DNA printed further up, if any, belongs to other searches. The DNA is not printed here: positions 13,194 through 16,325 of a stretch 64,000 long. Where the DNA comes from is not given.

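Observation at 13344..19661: Co-directional gene string PolX(PHP) - membrane protein - TPR/polyacidic protein - giant degenerate methyltransferase-like protein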

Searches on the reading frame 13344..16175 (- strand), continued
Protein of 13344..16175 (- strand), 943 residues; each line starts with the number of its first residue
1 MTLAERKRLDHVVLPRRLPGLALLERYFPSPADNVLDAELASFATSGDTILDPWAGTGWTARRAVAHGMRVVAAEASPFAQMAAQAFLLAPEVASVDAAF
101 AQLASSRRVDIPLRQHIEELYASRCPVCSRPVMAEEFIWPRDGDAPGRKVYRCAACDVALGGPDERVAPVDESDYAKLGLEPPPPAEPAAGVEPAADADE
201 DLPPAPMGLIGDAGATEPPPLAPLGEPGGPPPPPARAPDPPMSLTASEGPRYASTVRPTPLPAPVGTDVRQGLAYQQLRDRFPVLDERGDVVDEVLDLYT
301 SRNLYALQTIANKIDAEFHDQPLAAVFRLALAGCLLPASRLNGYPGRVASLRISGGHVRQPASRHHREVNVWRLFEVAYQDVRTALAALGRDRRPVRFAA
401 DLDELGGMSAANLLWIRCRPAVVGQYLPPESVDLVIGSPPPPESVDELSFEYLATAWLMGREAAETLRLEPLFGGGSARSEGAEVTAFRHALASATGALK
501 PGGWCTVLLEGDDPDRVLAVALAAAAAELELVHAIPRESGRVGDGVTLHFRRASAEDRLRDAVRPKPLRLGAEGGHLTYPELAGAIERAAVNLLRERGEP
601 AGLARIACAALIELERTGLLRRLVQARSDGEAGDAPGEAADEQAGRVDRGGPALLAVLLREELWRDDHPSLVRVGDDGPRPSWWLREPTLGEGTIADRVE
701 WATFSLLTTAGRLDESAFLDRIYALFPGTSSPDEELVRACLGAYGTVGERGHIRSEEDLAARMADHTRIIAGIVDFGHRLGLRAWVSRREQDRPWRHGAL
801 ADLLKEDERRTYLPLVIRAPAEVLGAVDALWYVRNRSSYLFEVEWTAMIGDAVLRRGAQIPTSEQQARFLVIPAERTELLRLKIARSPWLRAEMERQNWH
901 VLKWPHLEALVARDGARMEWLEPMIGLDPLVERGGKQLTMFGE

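Call 57: search_protein_families(library=padloc, proteins=[P0313, P0299, P0279, P0210, P0229, P0260, P0293, P0281, P0016, P0106], max_evalue=0.01)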
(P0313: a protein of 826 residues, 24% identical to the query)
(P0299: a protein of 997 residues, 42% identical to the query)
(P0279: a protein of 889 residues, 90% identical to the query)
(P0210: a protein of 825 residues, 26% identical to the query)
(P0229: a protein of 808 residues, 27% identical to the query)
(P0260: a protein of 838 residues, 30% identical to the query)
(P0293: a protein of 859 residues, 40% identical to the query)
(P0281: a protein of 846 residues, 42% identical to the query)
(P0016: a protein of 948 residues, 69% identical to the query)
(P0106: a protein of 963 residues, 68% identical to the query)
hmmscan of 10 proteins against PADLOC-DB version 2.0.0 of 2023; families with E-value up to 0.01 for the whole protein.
P0313 (826 aa): 73 families (the best 25 are shown)
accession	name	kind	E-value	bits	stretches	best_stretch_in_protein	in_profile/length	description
PDLC02541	PglX|PglXI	-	5.6e-38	128.6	1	142-445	336-604/919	PglXI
PDLC03367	MTase_II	-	2.3e-35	120.1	1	2-462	17-475/633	Type II methyltransferase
PDLC03319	MTase_II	-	1.2e-32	111.5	1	5-431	2-390/503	Type II methyltransferase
PDLC03312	MTase_II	-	2.3e-27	93.2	2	185-444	410-641/1344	Type II methyltransferase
PDLC03346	MTase_II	-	1.2e-23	80.8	1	327-447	605-720/1068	Type II methyltransferase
PDLC03371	MTase_II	-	2.3e-18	64.7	2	11-65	195-249/260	Type II methyltransferase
PDLC03322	MTase_II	-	5.5e-18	63.1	2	4-89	39-127/446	Type II methyltransferase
PDLC03265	MTase_II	-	1.2e-16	59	2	291-363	6-74/333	Type II methyltransferase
PDLC03353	MTase_II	-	6.4e-16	56.7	2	17-68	199-250/260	Type II methyltransferase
PDLC03299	MTase_II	-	5.5e-15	53.6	2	307-353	11-57/296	Type II methyltransferase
PDLC03239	MTase_II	-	7.7e-15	52.5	1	5-85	69-151/442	Type II methyltransferase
PDLC03387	MTase_II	-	9.3e-14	49.2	2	15-58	222-265/289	Type II methyltransferase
PDLC03228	MTase_II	-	3.7e-13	47.8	2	15-58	152-195/227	Type II methyltransferase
PDLC03738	oMTase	-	7.6e-13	45.9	2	312-346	22-55/376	orphan methyltransferase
PDLC03216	MTase_II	-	1.3e-12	45.4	2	313-344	14-45/364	Type II methyltransferase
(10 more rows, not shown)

P0299 (997 aa): 4 families
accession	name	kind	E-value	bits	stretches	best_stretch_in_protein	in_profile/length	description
PDLC03534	REase_II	-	0.0006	17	1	820-903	178-265/351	Type II restriction enzyme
PDLC03325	MTase_II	-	0.00071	16.4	1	35-99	85-149/426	Type II methyltransferase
PDLC03300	MTase_II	-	0.0031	14.6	0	27-72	220-265/302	Type II methyltransferase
PDLC03312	MTase_II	-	0.0055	12.4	1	27-96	800-869/1344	Type II methyltransferase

P0279 (889 aa): 12 families
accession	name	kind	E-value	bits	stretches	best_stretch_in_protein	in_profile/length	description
PDLC03367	MTase_II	-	5.3e-15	52.8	2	17-83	18-84/633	Type II methyltransferase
PDLC03325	MTase_II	-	6.2e-09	33.1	1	31-116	82-165/426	Type II methyltransferase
PDLC03312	MTase_II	-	2.8e-06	23.3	1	25-136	799-903/1344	Type II methyltransferase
PDLC03387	MTase_II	-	3.8e-05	21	1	19-72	212-265/289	Type II methyltransferase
PDLC02541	PglX|PglXI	-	6.3e-05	19.3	0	151-273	329-460/919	PglXI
PDLC03246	MTase_II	-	0.00018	18.8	1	23-69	307-353/376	Type II methyltransferase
PDLC03353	MTase_II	-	0.00039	18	1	20-66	188-234/260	Type II methyltransferase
PDLC03319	MTase_II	-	0.00063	16.7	0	33-80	16-63/503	Type II methyltransferase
PDLC04134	mad2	-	0.00085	16.3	0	317-446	339-428/492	mads_2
PDLC03350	MTase_II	-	0.0034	14.8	1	23-72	236-285/312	Type II methyltransferase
PDLC03299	MTase_II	-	0.0036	14.8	0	26-71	201-246/296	Type II methyltransferase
PDLC03322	MTase_II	-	0.0069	13.3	0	30-102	51-126/446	Type II methyltransferase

P0210 (825 aa): 74 families (the best 25 are shown)
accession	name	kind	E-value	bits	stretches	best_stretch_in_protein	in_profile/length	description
PDLC02541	PglX|PglXI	-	2.3e-72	242.4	3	160-442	329-593/919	PglXI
PDLC03367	MTase_II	-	2.3e-68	229.1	2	170-470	186-475/633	Type II methyltransferase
PDLC03319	MTase_II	-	2.5e-65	219.2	1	34-439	1-390/503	Type II methyltransferase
PDLC03312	MTase_II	-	8.5e-50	167.5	2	128-441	931-1232/1344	Type II methyltransferase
PDLC03346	MTase_II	-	4.8e-46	155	3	338-439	605-704/1068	Type II methyltransferase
PDLC03380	MTase_II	-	2.2e-22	77.8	2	34-129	34-128/393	Type II methyltransferase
PDLC03353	MTase_II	-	8.2e-20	69.4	2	34-87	187-239/260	Type II methyltransferase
PDLC03322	MTase_II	-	6e-19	66.2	1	8-127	12-135/446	Type II methyltransferase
PDLC03371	MTase_II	-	2e-18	64.9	1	28-88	183-242/260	Type II methyltransferase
PDLC03325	MTase_II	-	1.1e-16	58.6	2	49-118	84-153/426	Type II methyltransferase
PDLC03265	MTase_II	-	1.2e-16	59.1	2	26-90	256-320/333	Type II methyltransferase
PDLC03299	MTase_II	-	6.6e-16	56.7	2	35-118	194-277/296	Type II methyltransferase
PDLC04134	mad2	-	3.4e-15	53.8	2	22-93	256-328/492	mads_2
PDLC03376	MTase_II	-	2e-14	52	2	47-97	47-95/249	Type II methyltransferase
PDLC03350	MTase_II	-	4.6e-14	50.5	1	12-90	211-287/312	Type II methyltransferase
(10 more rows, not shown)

P0229 (808 aa): 77 families (the best 25 are shown)
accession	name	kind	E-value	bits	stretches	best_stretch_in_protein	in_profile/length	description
PDLC02541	PglX|PglXI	-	3.2e-49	165.8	3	152-427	334-590/919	PglXI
PDLC03367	MTase_II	-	7.4e-41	138.2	2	195-459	222-475/633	Type II methyltransferase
PDLC03319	MTase_II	-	3.2e-37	126.5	1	19-429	1-392/503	Type II methyltransferase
PDLC03312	MTase_II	-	8.2e-36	121.2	3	310-428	1115-1231/1344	Type II methyltransferase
PDLC03346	MTase_II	-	1.1e-25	87.6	2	156-427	451-704/1068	Type II methyltransferase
PDLC03371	MTase_II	-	1.6e-18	65.1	2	24-73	193-242/260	Type II methyltransferase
PDLC03353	MTase_II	-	4e-18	63.9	2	21-72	188-239/260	Type II methyltransferase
PDLC03299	MTase_II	-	2.8e-17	61.2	2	24-83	198-257/296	Type II methyltransferase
PDLC03322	MTase_II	-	1.6e-15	55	1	19-111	39-133/446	Type II methyltransferase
PDLC03265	MTase_II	-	2.8e-15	54.6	2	20-75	265-320/333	Type II methyltransferase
PDLC03325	MTase_II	-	1.4e-14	51.7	1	32-96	82-146/426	Type II methyltransferase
PDLC03224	MTase_II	-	3.3e-14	50.7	2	31-81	82-133/481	Type II methyltransferase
PDLC03380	MTase_II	-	1.2e-13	49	1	19-86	34-101/393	Type II methyltransferase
PDLC03387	MTase_II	-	2.8e-13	47.7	2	23-73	215-265/289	Type II methyltransferase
PDLC03350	MTase_II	-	4.1e-13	47.4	1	24-79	236-291/312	Type II methyltransferase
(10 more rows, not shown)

P0260 (838 aa): 59 families (the best 25 are shown)
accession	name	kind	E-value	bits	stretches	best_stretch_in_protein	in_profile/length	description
PDLC02541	PglX|PglXI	-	9.5e-45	151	2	159-441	337-588/919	PglXI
PDLC03312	MTase_II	-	2.2e-36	123.1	3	324-457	1114-1244/1344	Type II methyltransferase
PDLC03346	MTase_II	-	5.9e-31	105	2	337-442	606-703/1068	Type II methyltransferase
PDLC03367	MTase_II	-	2.2e-29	100.3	2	201-474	223-475/633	Type II methyltransferase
PDLC03319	MTase_II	-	3.5e-26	90.1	1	27-437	2-384/503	Type II methyltransferase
PDLC03353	MTase_II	-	7.4e-18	63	2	31-86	191-246/260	Type II methyltransferase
PDLC03299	MTase_II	-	1.5e-15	55.4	2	28-85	195-252/296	Type II methyltransferase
PDLC03380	MTase_II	-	2.1e-15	54.9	2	333-427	257-345/393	Type II methyltransferase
PDLC03371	MTase_II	-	2.2e-15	54.9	2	28-78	190-240/260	Type II methyltransferase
PDLC03265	MTase_II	-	8.8e-15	52.9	2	28-91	266-329/333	Type II methyltransferase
PDLC03350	MTase_II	-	8.6e-13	46.4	2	34-87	239-292/312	Type II methyltransferase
PDLC03308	MTase_II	-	1.3e-12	45.4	1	30-78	334-382/419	Type II methyltransferase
PDLC03322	MTase_II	-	1.8e-12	44.9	1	25-117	38-133/446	Type II methyltransferase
PDLC03228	MTase_II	-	5e-12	44.1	1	29-90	144-209/227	Type II methyltransferase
PDLC03300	MTase_II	-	1.8e-11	41.7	1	29-93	215-280/302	Type II methyltransferase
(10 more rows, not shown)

P0293 (859 aa): 8 families
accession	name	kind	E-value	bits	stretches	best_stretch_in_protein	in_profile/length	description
PDLC03325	MTase_II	-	1.5e-06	25.2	0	32-98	82-148/426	Type II methyltransferase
PDLC03322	MTase_II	-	2.2e-06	24.8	1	40-99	63-122/446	Type II methyltransferase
PDLC03312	MTase_II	-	1e-05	21.5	1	25-105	200-282/1344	Type II methyltransferase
PDLC03309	MTase_II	-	4.6e-05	20.5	0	316-353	45-82/353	Type II methyltransferase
PDLC03367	MTase_II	-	0.00026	17.4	1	27-89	27-89/633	Type II methyltransferase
PDLC03320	MTase_II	-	0.00027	18.2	1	27-73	218-264/289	Type II methyltransferase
PDLC03387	MTase_II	-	0.00088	16.5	0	26-72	218-264/289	Type II methyltransferase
PDLC03534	REase_II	-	0.0012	16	1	686-769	177-263/351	Type II restriction enzyme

P0281 (846 aa): 5 families
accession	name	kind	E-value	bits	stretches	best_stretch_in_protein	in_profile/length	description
PDLC03312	MTase_II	-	9.5e-08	28.2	1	22-141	795-907/1344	Type II methyltransferase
PDLC03367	MTase_II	-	2.9e-05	20.6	1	18-75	18-75/633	Type II methyltransferase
PDLC03309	MTase_II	-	0.00029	17.9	0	27-71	287-331/353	Type II methyltransferase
PDLC03325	MTase_II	-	0.0031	14.3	0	32-87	82-137/426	Type II methyltransferase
PDLC03387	MTase_II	-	0.0053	13.9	0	21-76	213-268/289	Type II methyltransferase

P0016 (948 aa): 4 families
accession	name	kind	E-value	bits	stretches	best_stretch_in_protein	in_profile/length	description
PDLC03228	MTase_II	-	0.0013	16.6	1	36-99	153-216/227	Type II methyltransferase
PDLC03312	MTase_II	-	0.002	13.8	0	41-104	809-872/1344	Type II methyltransferase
PDLC03249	MTase_II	-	0.0028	14.5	1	41-86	133-178/541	Type II methyltransferase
PDLC03534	REase_II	-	0.008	13.3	0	770-854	177-264/351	Type II restriction enzyme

P0106 (963 aa): 8 families
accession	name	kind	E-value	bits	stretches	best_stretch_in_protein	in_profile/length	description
PDLC03312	MTase_II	-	2.6e-06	23.4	1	41-106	808-873/1344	Type II methyltransferase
PDLC03228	MTase_II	-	1.4e-05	23.1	1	37-100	153-216/227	Type II methyltransferase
PDLC03327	MTase_II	-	0.00014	19.2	1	36-81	231-276/319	Type II methyltransferase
PDLC04134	mad2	-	0.00044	17.2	1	29-87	273-331/492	mads_2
PDLC03380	MTase_II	-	0.00099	16.4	1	34-98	43-107/393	Type II methyltransferase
PDLC03249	MTase_II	-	0.002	15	1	43-87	134-178/541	Type II methyltransferase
PDLC03345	MTase_II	-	0.0079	12.6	0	49-115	50-115/581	Type II methyltransferase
PDLC03322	MTase_II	-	0.0086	13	0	46-109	63-126/446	Type II methyltransferase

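Call 74: find_encoding_contigs(protein=P0281, flank=8000, max_places=2)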
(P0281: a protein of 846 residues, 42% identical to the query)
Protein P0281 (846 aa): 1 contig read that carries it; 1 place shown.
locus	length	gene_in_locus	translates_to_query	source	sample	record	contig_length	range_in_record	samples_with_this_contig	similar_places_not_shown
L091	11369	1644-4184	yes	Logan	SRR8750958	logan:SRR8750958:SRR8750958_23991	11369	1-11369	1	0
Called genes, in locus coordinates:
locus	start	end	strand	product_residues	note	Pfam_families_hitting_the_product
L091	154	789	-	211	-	PF01966:HD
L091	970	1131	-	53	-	-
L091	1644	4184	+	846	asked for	PF27126:NmeDI_C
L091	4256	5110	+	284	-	-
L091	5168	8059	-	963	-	PF13231:PMT_2, PF21226:MalQ_N (faint)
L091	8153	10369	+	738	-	PF07697:7TMR-HDED, PF07698:7TM-7TMR_HD, PF01966:HD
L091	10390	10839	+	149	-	PF02130:YbeY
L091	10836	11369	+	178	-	?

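Call 76: find_encoding_contigs(protein=P0307, flank=6000, max_places=2)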
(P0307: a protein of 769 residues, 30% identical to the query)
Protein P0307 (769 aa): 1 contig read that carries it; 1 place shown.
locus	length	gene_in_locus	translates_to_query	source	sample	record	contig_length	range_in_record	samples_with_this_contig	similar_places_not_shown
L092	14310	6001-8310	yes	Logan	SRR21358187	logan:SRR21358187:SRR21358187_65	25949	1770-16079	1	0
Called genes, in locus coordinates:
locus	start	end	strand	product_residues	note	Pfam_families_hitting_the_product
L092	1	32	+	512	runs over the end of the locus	PF00479:G6PD_N, PF02781:G6PD_C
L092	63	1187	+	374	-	PF10128:OpcA_G6PD_assem, PF20171:OpcA_G6PD_C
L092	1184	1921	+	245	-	PF01182:Glucosamine_iso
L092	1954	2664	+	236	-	PF00106:adh_short, PF01370:Epimerase (weak), PF08659:KR, PF13561:adh_short_C2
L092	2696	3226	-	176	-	PF12705:PDDEXK_1, PF01930:Cas_Cas4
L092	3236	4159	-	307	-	PF03547:Mem_trans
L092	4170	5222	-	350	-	PF02985:HEAT (faint), PF03130:HEAT_PBS (faint), PF23271:HEAT_GCN1 (faint), PF13513:HEAT_EZ (faint), PF00514:Arm (faint), PF13646:HEAT_2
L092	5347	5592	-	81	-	-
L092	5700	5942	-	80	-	PF04972:BON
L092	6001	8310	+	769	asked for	PF01555:N6_N4_Mtase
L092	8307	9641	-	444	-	PF01882:DUF58 (weak)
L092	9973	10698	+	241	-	-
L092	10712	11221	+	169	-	-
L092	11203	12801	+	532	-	PF11700:ATG22, PF07690:MFS_1 (weak), PF11700:ATG22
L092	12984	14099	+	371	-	PF00226:DnaJ, PF01556:DnaJ_C, PF15777:Anti-TRAP (weak), PF27659:CHP02642 (faint), PF00684:DnaJ_CXXCXGXG, PF27439:DnaJ_C_2 (weak)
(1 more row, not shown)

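Call 77: find_encoding_contigs(protein=P0287, flank=6000, max_places=2)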
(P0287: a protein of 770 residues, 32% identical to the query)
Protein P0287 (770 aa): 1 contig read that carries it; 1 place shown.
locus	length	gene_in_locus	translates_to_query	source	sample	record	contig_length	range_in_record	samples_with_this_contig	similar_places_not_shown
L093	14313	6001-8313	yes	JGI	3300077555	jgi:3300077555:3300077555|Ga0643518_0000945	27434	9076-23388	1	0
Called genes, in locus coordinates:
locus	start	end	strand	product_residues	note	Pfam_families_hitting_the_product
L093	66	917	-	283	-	PF00657:Lipase_GDSL, PF13472:Lipase_GDSL_2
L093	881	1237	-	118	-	-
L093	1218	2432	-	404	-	PF07690:MFS_1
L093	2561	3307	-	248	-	-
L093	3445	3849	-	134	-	PF14520:HHH_5 (weak), PF14229:DUF4332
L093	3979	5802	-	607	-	PF08439:Peptidase_M3_N, PF01432:Peptidase_M3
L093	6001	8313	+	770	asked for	-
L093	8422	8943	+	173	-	PF01965:DJ-1_PfpI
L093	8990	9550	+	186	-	PF01923:Cob_adeno_trans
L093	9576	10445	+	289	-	PF01261:AP_endonuc_2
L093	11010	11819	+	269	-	PF02535:Zip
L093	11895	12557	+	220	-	-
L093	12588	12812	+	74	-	-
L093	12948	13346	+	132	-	PF01127:Sdh_cyt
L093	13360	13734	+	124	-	PF01127:Sdh_cyt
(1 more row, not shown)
